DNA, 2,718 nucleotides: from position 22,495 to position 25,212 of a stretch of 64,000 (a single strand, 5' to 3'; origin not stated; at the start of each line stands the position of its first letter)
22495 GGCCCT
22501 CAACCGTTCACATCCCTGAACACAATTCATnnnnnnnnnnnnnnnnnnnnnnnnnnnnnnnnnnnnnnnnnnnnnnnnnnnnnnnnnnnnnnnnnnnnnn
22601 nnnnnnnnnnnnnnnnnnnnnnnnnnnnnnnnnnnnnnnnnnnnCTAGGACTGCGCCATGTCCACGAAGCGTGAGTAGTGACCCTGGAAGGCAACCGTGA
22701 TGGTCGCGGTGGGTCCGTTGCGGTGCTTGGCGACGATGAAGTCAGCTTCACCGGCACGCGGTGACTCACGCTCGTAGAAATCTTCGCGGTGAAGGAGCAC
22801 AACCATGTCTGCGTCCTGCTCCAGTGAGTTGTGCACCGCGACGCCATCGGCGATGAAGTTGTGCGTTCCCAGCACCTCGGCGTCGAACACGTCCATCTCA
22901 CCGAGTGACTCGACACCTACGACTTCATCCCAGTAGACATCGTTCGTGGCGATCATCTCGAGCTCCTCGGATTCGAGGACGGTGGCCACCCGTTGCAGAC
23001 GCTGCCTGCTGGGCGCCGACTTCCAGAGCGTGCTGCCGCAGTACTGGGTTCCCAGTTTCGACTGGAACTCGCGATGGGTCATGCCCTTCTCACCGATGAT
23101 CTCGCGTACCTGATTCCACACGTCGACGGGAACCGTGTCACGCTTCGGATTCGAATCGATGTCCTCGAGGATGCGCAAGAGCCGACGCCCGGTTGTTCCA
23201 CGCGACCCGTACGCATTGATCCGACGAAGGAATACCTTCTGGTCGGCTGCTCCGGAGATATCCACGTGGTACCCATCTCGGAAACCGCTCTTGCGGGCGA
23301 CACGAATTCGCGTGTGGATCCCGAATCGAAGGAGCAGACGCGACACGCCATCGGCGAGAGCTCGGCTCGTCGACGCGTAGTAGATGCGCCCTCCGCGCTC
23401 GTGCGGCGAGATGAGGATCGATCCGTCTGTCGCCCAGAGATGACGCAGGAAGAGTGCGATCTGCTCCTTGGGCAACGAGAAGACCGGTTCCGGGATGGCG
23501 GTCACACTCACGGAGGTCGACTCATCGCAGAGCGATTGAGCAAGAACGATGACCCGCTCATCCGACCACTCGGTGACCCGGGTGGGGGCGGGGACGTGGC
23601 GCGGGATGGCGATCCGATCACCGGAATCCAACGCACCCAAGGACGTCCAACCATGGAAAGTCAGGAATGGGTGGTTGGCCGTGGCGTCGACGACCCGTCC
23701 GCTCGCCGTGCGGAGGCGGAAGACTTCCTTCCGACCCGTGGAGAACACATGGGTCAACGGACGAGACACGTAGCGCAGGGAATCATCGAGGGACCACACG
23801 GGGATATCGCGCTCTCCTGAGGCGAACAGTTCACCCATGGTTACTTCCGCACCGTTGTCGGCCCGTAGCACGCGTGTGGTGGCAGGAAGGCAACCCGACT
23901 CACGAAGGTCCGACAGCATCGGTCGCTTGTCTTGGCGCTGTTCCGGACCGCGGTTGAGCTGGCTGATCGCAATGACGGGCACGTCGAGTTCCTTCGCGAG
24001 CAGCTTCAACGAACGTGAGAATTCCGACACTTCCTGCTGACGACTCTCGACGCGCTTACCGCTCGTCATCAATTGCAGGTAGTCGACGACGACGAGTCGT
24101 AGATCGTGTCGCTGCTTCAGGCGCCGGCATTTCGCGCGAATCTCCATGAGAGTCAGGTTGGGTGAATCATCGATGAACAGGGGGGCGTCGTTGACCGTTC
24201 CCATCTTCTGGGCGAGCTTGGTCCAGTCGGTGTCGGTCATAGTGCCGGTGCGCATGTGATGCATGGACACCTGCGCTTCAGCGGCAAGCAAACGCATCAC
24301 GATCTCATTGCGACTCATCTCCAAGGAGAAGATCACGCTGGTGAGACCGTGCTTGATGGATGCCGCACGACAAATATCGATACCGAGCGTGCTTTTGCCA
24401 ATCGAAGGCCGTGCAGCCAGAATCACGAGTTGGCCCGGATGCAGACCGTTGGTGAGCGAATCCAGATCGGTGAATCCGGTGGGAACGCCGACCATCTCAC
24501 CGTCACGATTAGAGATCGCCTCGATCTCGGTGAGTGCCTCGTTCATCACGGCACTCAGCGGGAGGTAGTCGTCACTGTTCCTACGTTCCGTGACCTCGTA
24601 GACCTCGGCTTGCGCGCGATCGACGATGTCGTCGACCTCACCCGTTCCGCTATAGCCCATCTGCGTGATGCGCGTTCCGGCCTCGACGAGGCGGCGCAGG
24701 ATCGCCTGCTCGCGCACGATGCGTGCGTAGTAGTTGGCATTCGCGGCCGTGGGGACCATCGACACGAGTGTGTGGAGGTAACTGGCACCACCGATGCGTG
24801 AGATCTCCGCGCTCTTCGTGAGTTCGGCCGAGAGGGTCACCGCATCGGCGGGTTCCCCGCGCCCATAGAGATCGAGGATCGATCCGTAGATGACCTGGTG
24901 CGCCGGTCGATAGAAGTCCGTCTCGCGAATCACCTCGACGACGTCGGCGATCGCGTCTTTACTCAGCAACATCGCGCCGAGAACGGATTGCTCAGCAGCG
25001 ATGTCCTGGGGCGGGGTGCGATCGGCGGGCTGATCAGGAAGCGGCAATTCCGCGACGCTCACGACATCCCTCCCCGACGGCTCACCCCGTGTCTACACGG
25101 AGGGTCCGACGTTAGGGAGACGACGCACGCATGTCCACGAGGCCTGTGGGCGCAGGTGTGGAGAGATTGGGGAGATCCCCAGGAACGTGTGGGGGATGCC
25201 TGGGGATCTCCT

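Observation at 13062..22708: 9.5-kb lower-GC catabolic island at the 3' end of dnaB, bracketed by 64-nt direct repeats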

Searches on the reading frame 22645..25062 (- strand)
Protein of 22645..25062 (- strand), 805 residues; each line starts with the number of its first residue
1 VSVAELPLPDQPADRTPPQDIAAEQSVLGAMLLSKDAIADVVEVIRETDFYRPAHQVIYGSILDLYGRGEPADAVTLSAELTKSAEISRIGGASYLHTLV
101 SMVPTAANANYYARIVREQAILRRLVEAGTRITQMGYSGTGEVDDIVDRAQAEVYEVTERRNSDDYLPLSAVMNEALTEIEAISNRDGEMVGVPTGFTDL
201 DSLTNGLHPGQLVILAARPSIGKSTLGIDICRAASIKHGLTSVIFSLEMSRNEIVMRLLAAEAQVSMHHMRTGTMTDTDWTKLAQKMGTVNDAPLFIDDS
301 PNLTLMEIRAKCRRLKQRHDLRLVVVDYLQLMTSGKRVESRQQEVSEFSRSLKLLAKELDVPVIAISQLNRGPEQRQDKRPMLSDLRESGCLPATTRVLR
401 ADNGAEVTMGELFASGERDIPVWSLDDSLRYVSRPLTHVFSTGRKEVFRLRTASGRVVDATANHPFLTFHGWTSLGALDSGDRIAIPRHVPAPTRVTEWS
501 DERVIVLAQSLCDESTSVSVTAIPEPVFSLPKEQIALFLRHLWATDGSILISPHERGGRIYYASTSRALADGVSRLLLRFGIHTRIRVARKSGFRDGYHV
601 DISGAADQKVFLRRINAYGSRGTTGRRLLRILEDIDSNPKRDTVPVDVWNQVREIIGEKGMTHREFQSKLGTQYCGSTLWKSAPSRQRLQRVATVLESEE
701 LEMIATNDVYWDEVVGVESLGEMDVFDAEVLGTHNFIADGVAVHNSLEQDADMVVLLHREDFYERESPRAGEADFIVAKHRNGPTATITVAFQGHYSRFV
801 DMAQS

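Call 32: find_encoding_contigs(protein=window:22645-25062:-, flank=10000, max_places=10)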
Protein window:22645-25062:- (805 aa): no gene with exactly this product is on record in the collection.

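Call 33: find_encoding_contigs(protein=window:22648-25062:-, flank=10000, max_places=10)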
Protein seq(805 aa) (805 aa): no gene with exactly this product is on record in the collection.
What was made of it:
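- Tried and rejected: Exact look-ups of the 805-aa DnaB failed twice because the collection stores it with V as first residue (calls 32, 33).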

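Call 37: find_homologous_proteins(query=window:22645-25062:-, max_evalue=1e-150)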
Query window:22645-25062:- (805 aa): 7993 proteins with E <= 1e-150 among 8000 candidates; the best 120 are listed.
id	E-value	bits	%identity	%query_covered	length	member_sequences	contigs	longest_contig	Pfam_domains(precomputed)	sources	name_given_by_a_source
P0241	0.0e+0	1727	95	100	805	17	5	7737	PF03796.22,PF14528.12,PF00772.27,PF13481.13,PF14890.12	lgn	-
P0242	0.0e+0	1667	96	64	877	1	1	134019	PF03796.22,PF14528.12,PF00772.27,PF13481.13,PF14890.12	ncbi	-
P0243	0.0e+0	1666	95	64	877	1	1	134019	PF03796.22,PF14528.12,PF00772.27,PF13481.13,PF14890.12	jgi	jgi:replicative DNA helicase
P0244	0.0e+0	1582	91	64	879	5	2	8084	PF03796.22,PF14528.12,PF00772.27,PF13481.13,PF14890.12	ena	-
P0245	0.0e+0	1466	80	64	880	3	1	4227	PF03796.22,PF14528.12,PF00772.27,PF13481.13,PF14890.12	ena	-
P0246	0.0e+0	1453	81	72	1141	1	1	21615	PF05204.20,PF03796.22,PF14528.12,PF00772.27,PF13481.13,PF14890.12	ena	-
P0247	0.0e+0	1449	82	64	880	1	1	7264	PF03796.22,PF14528.12,PF00772.27,PF13481.13,PF14890.12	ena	-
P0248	0.0e+0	1449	81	64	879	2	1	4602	PF03796.22,PF14528.12,PF00772.27,PF13481.13,PF14890.12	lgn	-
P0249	0.0e+0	1445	81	64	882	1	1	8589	PF03796.22,PF14528.12,PF00772.27,PF13481.13,PF14890.12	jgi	jgi:replicative DNA helicase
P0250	0.0e+0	1445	81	64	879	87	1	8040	PF03796.22,PF14528.12,PF00772.27,PF13481.13,PF14890.12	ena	-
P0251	0.0e+0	1433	81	64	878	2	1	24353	PF03796.22,PF14528.12,PF00772.27,PF13481.13,PF14890.12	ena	-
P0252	0.0e+0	1431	81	64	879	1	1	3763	PF03796.22,PF14528.12,PF00772.27,PF13481.13,PF14890.12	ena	-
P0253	0.0e+0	1429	81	64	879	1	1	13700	PF03796.22,PF14528.12,PF00772.27,PF13481.13,PF14890.12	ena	-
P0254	0.0e+0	1429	81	64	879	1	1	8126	PF03796.22,PF14528.12,PF00772.27,PF13481.13,PF14890.12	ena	-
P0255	0.0e+0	1428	80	64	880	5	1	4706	PF03796.22,PF14528.12,PF00772.27,PF13481.13,PF14890.12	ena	-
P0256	0.0e+0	1427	80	64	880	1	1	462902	PF03796.22,PF14528.12,PF00772.27,PF13481.13,PF14890.12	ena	-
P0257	0.0e+0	1427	77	100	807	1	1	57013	PF03796.22,PF14528.12,PF00772.27,PF13481.13,PF14890.12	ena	-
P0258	0.0e+0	1426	81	64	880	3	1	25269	PF03796.22,PF14528.12,PF00772.27,PF13481.13,PF14890.12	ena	-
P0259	0.0e+0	1425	77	100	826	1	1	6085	PF03796.22,PF14528.12,PF00772.27,PF13481.13,PF14890.12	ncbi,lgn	-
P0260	0.0e+0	1421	80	63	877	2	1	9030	PF03796.22,PF14528.12,PF00772.27,PF13481.13,PF14890.12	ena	-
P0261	0.0e+0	1421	81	64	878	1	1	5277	PF03796.22,PF14528.12,PF00772.27,PF13481.13,PF14890.12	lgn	-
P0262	0.0e+0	1420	81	64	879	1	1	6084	PF03796.22,PF14528.12,PF00772.27,PF13481.13,PF14890.12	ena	-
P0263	0.0e+0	1420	80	64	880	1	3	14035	PF03796.22,PF14528.12,PF00772.27,PF13481.13,PF14890.12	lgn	-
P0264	0.0e+0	1419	80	64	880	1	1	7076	PF03796.22,PF14528.12,PF00772.27,PF13481.13,PF14890.12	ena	-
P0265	0.0e+0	1418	80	64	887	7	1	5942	PF03796.22,PF14528.12,PF00772.27,PF13481.13,PF14890.12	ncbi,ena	-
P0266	0.0e+0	1418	80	64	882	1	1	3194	PF03796.22,PF14528.12,PF00772.27,PF13481.13,PF14890.12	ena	-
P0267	0.0e+0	1417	78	100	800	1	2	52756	PF03796.22,PF14528.12,PF00772.27,PF13481.13,PF14890.12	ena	-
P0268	0.0e+0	1416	83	36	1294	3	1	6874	PF03796.22,PF14528.12,PF00772.27,PF13481.13,PF14890.12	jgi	jgi:replicative DNA helicase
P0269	0.0e+0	1416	84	36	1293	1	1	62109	PF05204.20,PF03796.22,PF14528.12,PF00772.27,PF13481.13,PF14890.12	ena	-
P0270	0.0e+0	1415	81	64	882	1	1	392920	PF03796.22,PF14528.12,PF00772.27,PF13481.13,PF14890.12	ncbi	-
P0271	0.0e+0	1415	76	100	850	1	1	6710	PF03796.22,PF14528.12,PF00772.27,PF13481.13,PF14890.12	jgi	jgi:replicative DNA helicase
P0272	0.0e+0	1414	80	64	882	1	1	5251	PF03796.22,PF14528.12,PF00772.27,PF13481.13,PF14890.12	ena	-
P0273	0.0e+0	1414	77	67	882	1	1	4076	PF03796.22,PF14528.12,PF00772.27,PF13481.13,PF14890.12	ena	-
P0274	0.0e+0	1412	80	64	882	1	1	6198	PF03796.22,PF14528.12,PF00772.27,PF13481.13,PF14890.12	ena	-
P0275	0.0e+0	1411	75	100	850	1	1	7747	PF03796.22,PF14528.12,PF00772.27,PF13481.13,PF14890.12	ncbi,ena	-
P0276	0.0e+0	1410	80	64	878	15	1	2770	PF03796.22,PF14528.12,PF00772.27,PF13481.13,PF14890.12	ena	-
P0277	0.0e+0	1410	75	100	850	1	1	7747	PF03796.22,PF14528.12,PF00772.27,PF13481.13,PF14890.12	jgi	jgi:replicative DNA helicase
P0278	0.0e+0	1409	81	63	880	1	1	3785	PF03796.22,PF14528.12,PF00772.27,PF13481.13,PF14890.12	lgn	-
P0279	0.0e+0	1409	75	100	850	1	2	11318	PF03796.22,PF14528.12,PF00772.27,PF13481.13,PF14890.12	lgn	-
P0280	0.0e+0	1409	77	99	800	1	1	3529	PF03796.22,PF14528.12,PF00772.27,PF13481.13,PF14890.12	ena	-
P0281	0.0e+0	1408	80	64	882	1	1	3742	PF03796.22,PF14528.12,PF00772.27,PF13481.13,PF14890.12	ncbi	-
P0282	0.0e+0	1408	81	64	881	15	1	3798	PF03796.22,PF14528.12,PF00772.27,PF13481.13,PF14890.12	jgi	-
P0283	0.0e+0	1407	73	43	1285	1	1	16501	PF05204.20,PF03796.22,PF14528.12,PF00772.27,PF13481.13,PF14890.12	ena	-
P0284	0.0e+0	1401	79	64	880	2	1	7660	PF03796.22,PF14528.12,PF00772.27,PF13481.13,PF14890.12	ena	-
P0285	0.0e+0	1399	81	36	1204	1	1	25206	PF05204.20,PF03796.22,PF14528.12,PF00772.27,PF13481.13,PF14890.12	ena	-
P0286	0.0e+0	1396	80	64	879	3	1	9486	PF03796.22,PF14528.12,PF00772.27,PF13481.13,PF14890.12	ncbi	-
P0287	0.0e+0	1394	80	64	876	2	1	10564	PF03796.22,PF14528.12,PF00772.27,PF13481.13,PF14890.12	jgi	jgi:replicative DNA helicase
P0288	0.0e+0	1393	78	64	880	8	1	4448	PF03796.22,PF14528.12,PF00772.27,PF13481.13,PF14890.12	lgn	-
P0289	0.0e+0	1391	79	64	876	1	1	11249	PF03796.22,PF14528.12,PF00772.27,PF13481.13,PF14890.12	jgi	jgi:replicative DNA helicase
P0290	0.0e+0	1386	81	36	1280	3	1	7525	PF05204.20,PF03796.22,PF14528.12,PF00772.27,PF13481.13,PF14890.12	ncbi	-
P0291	0.0e+0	1383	75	100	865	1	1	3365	PF03796.22,PF14528.12,PF00772.27,PF13481.13,PF14890.12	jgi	jgi:replicative DNA helicase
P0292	0.0e+0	1382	77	64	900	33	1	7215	PF03796.22,PF14528.12,PF00772.27,PF13481.13,PF14890.12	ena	-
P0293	0.0e+0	1381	79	64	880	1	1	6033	PF03796.22,PF14528.12,PF00772.27,PF13481.13,PF14890.12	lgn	-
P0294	0.0e+0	1379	79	64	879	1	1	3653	PF03796.22,PF14528.12,PF00772.27,PF13481.13,PF14890.12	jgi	jgi:replicative DNA helicase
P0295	0.0e+0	1379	77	100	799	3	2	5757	PF03796.22,PF14528.12,PF00772.27,PF13481.13,PF14890.12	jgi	-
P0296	0.0e+0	1377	81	36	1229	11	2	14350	PF03796.22,PF14528.12,PF00772.27,PF13481.13,PF14890.12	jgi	-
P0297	0.0e+0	1373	79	36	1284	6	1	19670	PF03796.22,PF14528.12,PF00772.27,PF13481.13,PF14890.12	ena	-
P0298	0.0e+0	1372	78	63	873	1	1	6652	PF03796.22,PF14528.12,PF00772.27,PF13481.13,PF14890.12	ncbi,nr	ncbi:MAG: replicative DNA helicase [Candidatus Nanopelagicales bacterium]|nr:replicative DNA helicas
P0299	0.0e+0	1367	78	64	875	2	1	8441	PF03796.22,PF14528.12,PF00772.27,PF13481.13,PF14890.12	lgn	-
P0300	0.0e+0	1367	79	36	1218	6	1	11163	PF05204.20,PF03796.22,PF14528.12,PF00772.27,PF13481.13,PF14890.12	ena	-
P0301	0.0e+0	1363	78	64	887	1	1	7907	PF03796.22,PF14528.12,PF00772.27,PF13481.13,PF14890.12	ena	-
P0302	0.0e+0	1362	80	36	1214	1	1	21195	PF03796.22,PF14528.12,PF00772.27,PF13481.13,PF14890.12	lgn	-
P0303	0.0e+0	1362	77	64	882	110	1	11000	PF03796.22,PF14528.12,PF00772.27,PF13481.13,PF14890.12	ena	-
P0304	0.0e+0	1359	80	36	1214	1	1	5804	PF05204.20,PF03796.22,PF14528.12,PF00772.27,PF13481.13,PF14890.12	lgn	-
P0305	0.0e+0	1356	78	64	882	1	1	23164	PF03796.22,PF14528.12,PF00772.27,PF13481.13,PF14890.12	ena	-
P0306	0.0e+0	1355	76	72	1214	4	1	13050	PF05204.20,PF03796.22,PF14528.12,PF00772.27,PF13481.13,PF14890.12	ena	-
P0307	0.0e+0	1353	78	64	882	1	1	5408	PF03796.22,PF14528.12,PF00772.27,PF13481.13,PF14890.12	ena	-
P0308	0.0e+0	1348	79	36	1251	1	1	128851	PF05204.20,PF03796.22,PF14528.12,PF00772.27,PF13481.13,PF14890.12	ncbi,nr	ncbi:MAG: replicative DNA helicase [Actinomycetales bacterium]|nr:replicative DNA helicase [Actinomy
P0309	0.0e+0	1338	78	36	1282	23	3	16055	PF05204.20,PF03796.22,PF14528.12,PF00772.27,PF13481.13,PF14890.12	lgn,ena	-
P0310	0.0e+0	1337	75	72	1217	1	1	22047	PF05204.20,PF03796.22,PF14528.12,PF00772.27,PF13481.13,PF14890.12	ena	-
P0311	0.0e+0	1336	78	36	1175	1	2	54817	PF03796.22,PF14528.12,PF00772.27,PF13481.13,PF14890.12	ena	-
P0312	0.0e+0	1336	75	72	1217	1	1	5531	PF03796.22,PF14528.12,PF00772.27,PF13481.13,PF14890.12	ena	-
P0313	0.0e+0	1335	76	64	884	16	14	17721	PF03796.22,PF14528.12,PF00772.27,PF13481.13,PF14890.12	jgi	jgi:replicative DNA helicase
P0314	0.0e+0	1335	75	72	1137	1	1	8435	PF03796.22,PF14528.12,PF00772.27,PF13481.13,PF14890.12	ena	-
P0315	0.0e+0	1334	76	64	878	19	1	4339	PF03796.22,PF14528.12,PF00772.27,PF13481.13,PF14890.12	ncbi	-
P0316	0.0e+0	1332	80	36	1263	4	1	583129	PF05204.20,PF03796.22,PF14528.12,PF00772.27,PF13481.13,PF14890.12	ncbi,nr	ncbi:MAG: replicative DNA helicase [Actinobacteria bacterium]|nr:replicative DNA helicase [Actinomyc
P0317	0.0e+0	1331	78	36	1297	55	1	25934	PF03796.22,PF14528.12,PF00772.27,PF13481.13,PF14890.12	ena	-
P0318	0.0e+0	1330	74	72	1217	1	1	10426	PF03796.22,PF14528.12,PF00772.27,PF13481.13,PF14890.12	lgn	-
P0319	0.0e+0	1329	80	36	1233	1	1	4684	PF03796.22,PF14528.12,PF00772.27,PF13481.13,PF14890.12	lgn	-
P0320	0.0e+0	1329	78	36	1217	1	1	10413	PF03796.22,PF14528.12,PF00772.27,PF13481.13,PF14890.12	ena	-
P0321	0.0e+0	1327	75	72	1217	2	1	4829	PF03796.22,PF14528.12,PF00772.27,PF13481.13,PF14890.12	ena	-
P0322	0.0e+0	1325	78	36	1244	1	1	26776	PF03796.22,PF14528.12,PF00772.27,PF13481.13,PF14890.12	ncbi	-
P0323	0.0e+0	1323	77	64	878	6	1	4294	PF03796.22,PF14528.12,PF00772.27,PF13481.13,PF14890.12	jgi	-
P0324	0.0e+0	1320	75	72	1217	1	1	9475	PF03796.22,PF14528.12,PF00772.27,PF13481.13,PF14890.12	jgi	-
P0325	0.0e+0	1316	77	36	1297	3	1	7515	PF03796.22,PF14528.12,PF00772.27,PF13481.13,PF14890.12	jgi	-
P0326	0.0e+0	1291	74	37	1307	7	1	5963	PF03796.22,PF14528.12,PF00772.27,PF13481.13,PF14890.12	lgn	-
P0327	0.0e+0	1290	75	64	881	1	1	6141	PF03796.22,PF14528.12,PF00772.27,PF13481.13,PF14890.12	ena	-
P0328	0.0e+0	1267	73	64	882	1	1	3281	PF03796.22,PF14528.12,PF00772.27,PF13481.13,PF14890.12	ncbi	-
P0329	0.0e+0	1262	78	64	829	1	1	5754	PF03796.22,PF14528.12,PF00772.27,PF13481.13,PF14890.12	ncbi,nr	ncbi:MAG: replicative DNA helicase, partial [Candidatus Nanopelagicales bacterium]|nr:replicative DN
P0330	0.0e+0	1259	71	64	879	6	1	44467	PF06745.20,PF03796.22,PF14528.12,PF00772.27,PF13481.13,PF14890.12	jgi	jgi:replicative DNA helicase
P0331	0.0e+0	1257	72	63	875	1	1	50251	PF03796.22,PF14528.12,PF00772.27,PF13481.13,PF14890.12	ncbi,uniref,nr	ncbi:replicative DNA helicase [Jiangella rhizosphaerae]|uniref:Replicative DNA helicase n=1 Tax=Jian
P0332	0.0e+0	1256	68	100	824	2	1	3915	PF03796.22,PF14528.12,PF00772.27,PF13481.13,PF14890.12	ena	-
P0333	0.0e+0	1253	72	64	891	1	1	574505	PF03796.22,PF14528.12,PF00772.27,PF13481.13,PF14890.12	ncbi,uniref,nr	ncbi:replicative DNA helicase [Jiangella endophytica]|uniref:replicative DNA helicase n=1 Tax=Jiange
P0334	0.0e+0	1251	74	64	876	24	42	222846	PF03796.22,PF14528.12,PF00772.27,PF13481.13,PF14890.12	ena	-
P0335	0.0e+0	1251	72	64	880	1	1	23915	PF03796.22,PF14528.12,PF00772.27,PF13481.13,PF14890.12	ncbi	-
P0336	0.0e+0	1251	72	64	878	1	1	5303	PF03796.22,PF14528.12,PF00772.27,PF13481.13,PF14890.12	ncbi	-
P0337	0.0e+0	1250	74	64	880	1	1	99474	PF03796.22,PF14528.12,PF00772.27,PF13481.13,PF14890.12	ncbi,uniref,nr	ncbi:replicative DNA helicase [Jiangella aurantiaca]|uniref:replicative DNA helicase n=1 Tax=Jiangel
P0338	0.0e+0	1247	58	100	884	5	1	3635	PF06745.20,PF03796.22,PF14528.12,PF00772.27,PF13481.13,PF14890.12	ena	-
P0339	0.0e+0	1247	67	100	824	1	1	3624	PF03796.22,PF14528.12,PF00772.27,PF13481.13,PF14890.12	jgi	-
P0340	0.0e+0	1247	74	63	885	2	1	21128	PF03796.22,PF14528.12,PF00772.27,PF13481.13,PF14890.12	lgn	-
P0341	0.0e+0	1246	74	63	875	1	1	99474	PF03796.22,PF14528.12,PF00772.27,PF13481.13,PF14890.12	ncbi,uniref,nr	ncbi:replicative DNA helicase [Jiangella aurantiaca]|uniref:Replicative DNA helicase n=1 Tax=Jiangel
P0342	0.0e+0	1246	72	64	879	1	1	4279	PF03796.22,PF14528.12,PF00772.27,PF13481.13,PF14890.12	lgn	-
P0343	0.0e+0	1246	76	62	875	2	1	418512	PF03796.22,PF14528.12,PF00772.27,PF13481.13,PF14890.12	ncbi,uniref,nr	ncbi:replicative DNA helicase [Phytoactinopolyspora alkaliphila]|uniref:Replicative DNA helicase n=1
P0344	0.0e+0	1245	73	64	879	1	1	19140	PF03796.22,PF14528.12,PF00772.27,PF13481.13,PF14890.12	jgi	jgi:replicative DNA helicase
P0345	0.0e+0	1245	73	64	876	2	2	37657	PF06745.20,PF03796.22,PF14528.12,PF00772.27,PF13481.13,PF14890.12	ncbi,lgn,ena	-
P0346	0.0e+0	1243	72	64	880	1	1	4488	PF03796.22,PF14528.12,PF00772.27,PF13481.13,PF14890.12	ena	-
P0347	0.0e+0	1243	67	100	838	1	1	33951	PF06745.20,PF03796.22,PF14528.12,PF00772.27,PF13481.13,PF14890.12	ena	-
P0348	0.0e+0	1240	73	62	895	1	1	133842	PF03796.22,PF14528.12,PF00772.27,PF13481.13,PF14890.12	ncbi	ncbi:replicative DNA helicase [Kineococcus sp. NUM-3379]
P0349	0.0e+0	1237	72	64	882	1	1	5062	PF06745.20,PF03796.22,PF14528.12,PF00772.27,PF13481.13,PF14890.12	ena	-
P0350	0.0e+0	1237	73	63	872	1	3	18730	PF06745.20,PF03796.22,PF14528.12,PF00772.27,PF13481.13,PF14890.12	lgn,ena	-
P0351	0.0e+0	1237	72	64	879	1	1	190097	PF03796.22,PF14528.12,PF00772.27,PF13481.13,PF14890.12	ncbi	ncbi:MAG: replicative DNA helicase [Candidatus Nanopelagicales bacterium]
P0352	0.0e+0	1236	74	64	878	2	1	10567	PF03796.22,PF14528.12,PF00772.27,PF13481.13,PF14890.12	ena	-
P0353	0.0e+0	1236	71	38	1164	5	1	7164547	PF03796.22,PF14528.12,PF00772.27,PF13481.13,PF14890.12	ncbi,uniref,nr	ncbi:replicative DNA helicase [Jiangella mangrovi]|uniref:Replicative DNA helicase n=1 Tax=Jiangella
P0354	0.0e+0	1236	72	64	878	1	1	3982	PF03796.22,PF14528.12,PF00772.27,PF13481.13,PF14890.12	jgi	jgi:replicative DNA helicase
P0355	0.0e+0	1234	71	36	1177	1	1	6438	PF03796.22,PF14528.12,PF00772.27,PF13481.13,PF14890.12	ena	-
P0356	0.0e+0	1234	72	64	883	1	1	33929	PF03796.22,PF14528.12,PF00772.27,PF13481.13,PF14890.12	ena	-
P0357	0.0e+0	1234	73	62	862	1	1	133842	PF03796.22,PF14528.12,PF00772.27,PF13481.13,PF14890.12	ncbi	ncbi:replicative DNA helicase [Kineococcus sp. NUM-3379]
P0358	0.0e+0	1234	74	62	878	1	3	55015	PF03796.22,PF14528.12,PF00772.27,PF13481.13,PF14890.12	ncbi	ncbi:MAG: replicative DNA helicase [Candidatus Nanopelagicales bacterium]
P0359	0.0e+0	1234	71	64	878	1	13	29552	PF03796.22,PF14528.12,PF00772.27,PF13481.13,PF14890.12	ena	-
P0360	0.0e+0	1233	71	62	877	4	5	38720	PF03796.22,PF14528.12,PF00772.27,PF13481.13,PF14890.12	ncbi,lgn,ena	-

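Call 38: list_cluster_members(proteins=[P0241])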
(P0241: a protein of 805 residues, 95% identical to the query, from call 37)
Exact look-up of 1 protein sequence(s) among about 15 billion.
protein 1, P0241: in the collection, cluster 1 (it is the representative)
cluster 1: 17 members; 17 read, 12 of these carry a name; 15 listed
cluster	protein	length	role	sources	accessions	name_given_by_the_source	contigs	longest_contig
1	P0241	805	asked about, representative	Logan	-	-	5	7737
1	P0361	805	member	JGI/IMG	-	replicative DNA helicase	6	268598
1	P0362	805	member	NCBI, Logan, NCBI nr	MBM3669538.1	MAG: replicative DNA helicase [Actinobacteria bacterium] | replicative DNA helicase [Actinomycetota bacterium]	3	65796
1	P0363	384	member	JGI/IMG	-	replicative DNA helicase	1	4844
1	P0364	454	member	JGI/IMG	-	replicative DNA helicase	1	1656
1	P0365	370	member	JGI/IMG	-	replicative DNA helicase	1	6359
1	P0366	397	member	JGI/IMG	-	replicative DNA helicase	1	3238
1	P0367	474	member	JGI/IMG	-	replicative DNA helicase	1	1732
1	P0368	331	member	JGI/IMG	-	replicative DNA helicase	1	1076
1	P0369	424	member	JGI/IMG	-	replicative DNA helicase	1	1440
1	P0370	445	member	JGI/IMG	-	replicative DNA helicase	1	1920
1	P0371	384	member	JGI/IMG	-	replicative DNA helicase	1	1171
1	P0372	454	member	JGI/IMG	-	replicative DNA helicase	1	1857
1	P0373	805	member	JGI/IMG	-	-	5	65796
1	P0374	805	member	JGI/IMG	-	-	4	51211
